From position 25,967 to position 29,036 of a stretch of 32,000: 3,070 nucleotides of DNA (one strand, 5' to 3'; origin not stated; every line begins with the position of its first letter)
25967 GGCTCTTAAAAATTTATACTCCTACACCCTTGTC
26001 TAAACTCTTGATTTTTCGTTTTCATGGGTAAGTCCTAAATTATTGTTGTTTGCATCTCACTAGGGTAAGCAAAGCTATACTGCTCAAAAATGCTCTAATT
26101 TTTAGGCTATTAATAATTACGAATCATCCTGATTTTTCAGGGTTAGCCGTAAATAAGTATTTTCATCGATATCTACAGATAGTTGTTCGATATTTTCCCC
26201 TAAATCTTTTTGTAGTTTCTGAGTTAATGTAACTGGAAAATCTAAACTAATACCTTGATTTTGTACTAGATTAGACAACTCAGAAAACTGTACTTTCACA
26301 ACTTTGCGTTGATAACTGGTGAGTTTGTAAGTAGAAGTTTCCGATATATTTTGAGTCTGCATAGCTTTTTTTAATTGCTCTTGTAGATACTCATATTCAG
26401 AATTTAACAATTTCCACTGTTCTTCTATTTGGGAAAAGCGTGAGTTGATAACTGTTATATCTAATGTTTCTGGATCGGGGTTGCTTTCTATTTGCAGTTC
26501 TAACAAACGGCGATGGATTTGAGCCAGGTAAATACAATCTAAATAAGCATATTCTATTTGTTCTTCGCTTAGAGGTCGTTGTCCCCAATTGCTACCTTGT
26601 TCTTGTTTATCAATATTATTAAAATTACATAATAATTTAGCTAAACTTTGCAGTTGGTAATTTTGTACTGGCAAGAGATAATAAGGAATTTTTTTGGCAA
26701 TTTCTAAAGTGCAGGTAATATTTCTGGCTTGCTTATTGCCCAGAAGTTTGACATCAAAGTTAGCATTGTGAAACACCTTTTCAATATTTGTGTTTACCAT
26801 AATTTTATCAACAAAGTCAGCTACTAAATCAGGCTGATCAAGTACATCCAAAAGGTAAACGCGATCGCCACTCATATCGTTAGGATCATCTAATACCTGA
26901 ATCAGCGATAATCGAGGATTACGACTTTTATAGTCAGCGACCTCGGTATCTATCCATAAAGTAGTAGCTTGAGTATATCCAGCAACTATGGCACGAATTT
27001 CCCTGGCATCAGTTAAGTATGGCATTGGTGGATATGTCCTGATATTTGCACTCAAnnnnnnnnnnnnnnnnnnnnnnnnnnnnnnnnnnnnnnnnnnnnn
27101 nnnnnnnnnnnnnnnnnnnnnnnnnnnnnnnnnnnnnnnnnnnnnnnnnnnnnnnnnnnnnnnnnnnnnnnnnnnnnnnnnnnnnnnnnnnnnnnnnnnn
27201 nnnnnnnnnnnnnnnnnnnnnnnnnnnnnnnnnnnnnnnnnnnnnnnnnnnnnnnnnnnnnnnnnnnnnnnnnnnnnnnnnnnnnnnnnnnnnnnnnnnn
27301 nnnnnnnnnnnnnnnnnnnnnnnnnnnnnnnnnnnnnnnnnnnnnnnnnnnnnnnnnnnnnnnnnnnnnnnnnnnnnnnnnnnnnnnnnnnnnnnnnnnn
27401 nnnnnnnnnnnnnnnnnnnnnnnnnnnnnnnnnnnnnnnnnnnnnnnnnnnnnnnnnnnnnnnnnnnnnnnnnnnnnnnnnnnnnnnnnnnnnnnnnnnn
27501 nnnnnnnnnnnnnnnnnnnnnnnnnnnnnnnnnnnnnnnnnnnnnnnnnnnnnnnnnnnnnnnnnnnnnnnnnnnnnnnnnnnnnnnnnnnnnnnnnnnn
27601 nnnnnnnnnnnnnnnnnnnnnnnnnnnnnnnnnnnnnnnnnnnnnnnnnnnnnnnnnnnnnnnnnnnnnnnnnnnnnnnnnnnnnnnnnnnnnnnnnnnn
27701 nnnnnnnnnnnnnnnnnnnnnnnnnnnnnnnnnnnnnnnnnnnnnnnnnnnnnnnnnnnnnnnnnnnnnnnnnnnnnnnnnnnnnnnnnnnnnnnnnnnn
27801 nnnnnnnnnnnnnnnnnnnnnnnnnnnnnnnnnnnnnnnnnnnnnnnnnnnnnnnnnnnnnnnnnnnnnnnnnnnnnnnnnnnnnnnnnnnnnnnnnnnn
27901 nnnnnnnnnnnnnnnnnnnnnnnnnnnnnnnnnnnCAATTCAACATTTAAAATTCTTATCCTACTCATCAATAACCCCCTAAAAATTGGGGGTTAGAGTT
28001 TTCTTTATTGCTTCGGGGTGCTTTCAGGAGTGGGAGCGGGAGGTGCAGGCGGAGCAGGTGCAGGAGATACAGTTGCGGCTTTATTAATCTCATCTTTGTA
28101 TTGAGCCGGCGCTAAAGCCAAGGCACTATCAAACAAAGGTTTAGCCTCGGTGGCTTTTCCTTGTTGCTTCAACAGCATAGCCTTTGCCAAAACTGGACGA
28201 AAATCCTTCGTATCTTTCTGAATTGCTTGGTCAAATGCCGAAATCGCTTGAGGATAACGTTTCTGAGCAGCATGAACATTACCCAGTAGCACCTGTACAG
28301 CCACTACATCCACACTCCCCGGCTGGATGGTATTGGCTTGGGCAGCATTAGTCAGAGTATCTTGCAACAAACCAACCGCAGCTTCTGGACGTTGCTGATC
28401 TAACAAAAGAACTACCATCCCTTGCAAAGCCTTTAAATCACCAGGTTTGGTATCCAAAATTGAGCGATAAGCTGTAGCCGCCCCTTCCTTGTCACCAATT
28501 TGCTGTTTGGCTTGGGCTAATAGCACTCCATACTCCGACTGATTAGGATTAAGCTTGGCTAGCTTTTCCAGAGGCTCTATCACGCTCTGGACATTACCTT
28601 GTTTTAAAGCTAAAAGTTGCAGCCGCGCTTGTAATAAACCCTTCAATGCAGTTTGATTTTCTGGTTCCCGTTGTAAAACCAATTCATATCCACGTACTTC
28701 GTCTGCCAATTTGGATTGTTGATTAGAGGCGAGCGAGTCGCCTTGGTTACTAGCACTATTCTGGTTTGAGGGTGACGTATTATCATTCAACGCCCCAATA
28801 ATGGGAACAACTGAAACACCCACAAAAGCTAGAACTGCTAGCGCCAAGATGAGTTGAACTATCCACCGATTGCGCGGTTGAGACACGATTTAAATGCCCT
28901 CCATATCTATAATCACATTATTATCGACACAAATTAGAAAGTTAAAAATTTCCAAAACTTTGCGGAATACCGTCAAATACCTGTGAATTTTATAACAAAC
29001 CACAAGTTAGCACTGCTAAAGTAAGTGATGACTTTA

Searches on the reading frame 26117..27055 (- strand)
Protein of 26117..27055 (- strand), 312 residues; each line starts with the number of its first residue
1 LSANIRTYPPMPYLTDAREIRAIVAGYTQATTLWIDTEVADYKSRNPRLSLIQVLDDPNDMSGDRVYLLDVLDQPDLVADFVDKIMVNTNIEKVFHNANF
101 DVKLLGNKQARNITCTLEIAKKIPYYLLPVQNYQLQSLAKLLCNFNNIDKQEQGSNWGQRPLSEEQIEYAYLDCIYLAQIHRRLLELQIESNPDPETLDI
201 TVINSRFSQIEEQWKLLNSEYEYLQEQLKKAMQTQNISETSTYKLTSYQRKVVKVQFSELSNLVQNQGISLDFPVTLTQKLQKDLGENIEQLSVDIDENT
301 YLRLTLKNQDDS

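Call 5: search_protein_families(library=pfam, proteins=[window:26117-27055:-])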
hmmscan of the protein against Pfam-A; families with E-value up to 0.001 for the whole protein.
window:26117-27055:- (312 aa): 1 family
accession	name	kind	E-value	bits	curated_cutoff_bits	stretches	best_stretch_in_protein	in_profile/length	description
PF01612.26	DNA_pol_A_exo1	-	2.1e-28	99.7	23.6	1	15-185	5-169/173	3'-5' exonuclease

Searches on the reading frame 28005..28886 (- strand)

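Call 5: search_protein_families(library=pfam, proteins=[window:28005-28886:-])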
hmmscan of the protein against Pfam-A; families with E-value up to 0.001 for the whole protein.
window:28005-28886:- (293 aa): 18 families
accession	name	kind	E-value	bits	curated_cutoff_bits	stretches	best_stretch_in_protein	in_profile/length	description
PF13428.12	TPR_14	-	3.6e-14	52.3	23.5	0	196-234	2-40/44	Tetratricopeptide repeat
PF14559.12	TPR_19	-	9.7e-13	48.7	25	2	206-261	2-57/68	Tetratricopeptide repeat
PF07719.23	TPR_2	-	8.5e-12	44.7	27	1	199-226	5-32/34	Tetratricopeptide repeat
PF13432.12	TPR_16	-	9.9e-11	42.3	32.7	1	160-227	6-63/65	Tetratricopeptide repeat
PF13424.12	TPR_12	-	1.3e-09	38.6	30.1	0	196-223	4-31/77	Tetratricopeptide repeat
PF00515.34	TPR_1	-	6.7e-09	35.6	27.8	1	201-225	7-31/34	Tetratricopeptide repeat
PF13181.12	TPR_8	-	3e-08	33.6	25.7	0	234-261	6-33/34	Tetratricopeptide repeat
PF23914.1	TPR_CcmH_CycH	-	4.8e-08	33.4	42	1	92-180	59-150/158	Cytochrome c-type biogenesis protein H TPR domain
PF25064.1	ARM_TT21_5th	-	1.4e-06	29.1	27.8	0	121-179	5-63/117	TT21 fifth ARM repeats domain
PF13374.12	TPR_10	-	4.8e-06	26.8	27.5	0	201-223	8-30/42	Tetratricopeptide repeat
PF13429.12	TPR_15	-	5.9e-06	26.3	26.2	1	96-251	126-270/280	Tetratricopeptide repeat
PF13371.12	TPR_9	-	1e-05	25.9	35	0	201-261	1-61/73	Tetratricopeptide repeat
PF13176.12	TPR_7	-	3.4e-05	24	27.9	0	200-226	4-32/36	Tetratricopeptide repeat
PF13174.12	TPR_6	-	5.3e-05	24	26.3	0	198-224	3-29/33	Tetratricopeptide repeat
PF12895.13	ANAPC3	-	0.00014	22.5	27.2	0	91-141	31-80/82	Anaphase-promoting complex, cyclosome, subunit 3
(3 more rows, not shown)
